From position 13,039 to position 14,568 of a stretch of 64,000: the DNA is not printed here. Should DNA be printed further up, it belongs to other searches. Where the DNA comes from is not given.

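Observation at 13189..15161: Inositol-lipid biosynthesis pair (myo-inositol-1-phosphate synthase + CDP-alcohol phosphatidyltransferase) in an rRNA-methylase/tmk operon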

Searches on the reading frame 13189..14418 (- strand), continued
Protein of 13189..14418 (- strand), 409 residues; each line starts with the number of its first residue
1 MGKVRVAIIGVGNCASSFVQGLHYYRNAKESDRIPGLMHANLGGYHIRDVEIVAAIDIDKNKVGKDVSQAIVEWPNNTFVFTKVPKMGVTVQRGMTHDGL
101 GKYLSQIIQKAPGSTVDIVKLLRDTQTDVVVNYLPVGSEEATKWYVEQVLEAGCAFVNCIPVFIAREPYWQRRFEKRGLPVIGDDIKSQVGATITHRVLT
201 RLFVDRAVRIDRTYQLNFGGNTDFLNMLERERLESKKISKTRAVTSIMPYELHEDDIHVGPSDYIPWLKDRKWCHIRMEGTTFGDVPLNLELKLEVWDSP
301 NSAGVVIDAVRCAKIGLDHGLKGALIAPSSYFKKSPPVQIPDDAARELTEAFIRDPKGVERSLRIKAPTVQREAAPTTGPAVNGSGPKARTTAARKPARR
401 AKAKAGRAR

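Call 81: search_protein_families(library=pfam, proteins=[L097:11118-12338:+], max_evalue=0.001)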
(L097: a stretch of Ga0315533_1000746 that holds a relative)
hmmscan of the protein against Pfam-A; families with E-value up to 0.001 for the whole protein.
L097:11118-12338:+ (406 aa): 7 families
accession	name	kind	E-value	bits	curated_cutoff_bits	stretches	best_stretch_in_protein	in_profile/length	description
PF00534.26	Glycos_transf_1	-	8.2e-45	152.9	26.4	1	183-347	6-170/172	Glycosyl transferases group 1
PF13692.12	Glyco_trans_1_4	-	6.5e-40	137.1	27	1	194-335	3-142/142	Glycosyl transferases group 1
PF13439.12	Glyco_transf_4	-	2.4e-24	86.7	28.5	1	14-176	1-169/170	Glycosyltransferase Family 4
PF20706.3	GT4-conflict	-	1.4e-12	47.8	26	1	177-361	185-384/385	Family 4 Glycosyltransferase in conflict systems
PF13524.12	Glyco_trans_1_2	-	2.2e-10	41.1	25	1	217-363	9-143/144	Glycosyl transferase-like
PF13579.12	Glyco_trans_4_4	-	2.5e-10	41.3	29.7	1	15-172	1-158/158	Glycosyl transferase 4-like domain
PF08323.17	Glyco_transf_5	-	0.00037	20.7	22.7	0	11-44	12-45/239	Starch synthase catalytic domain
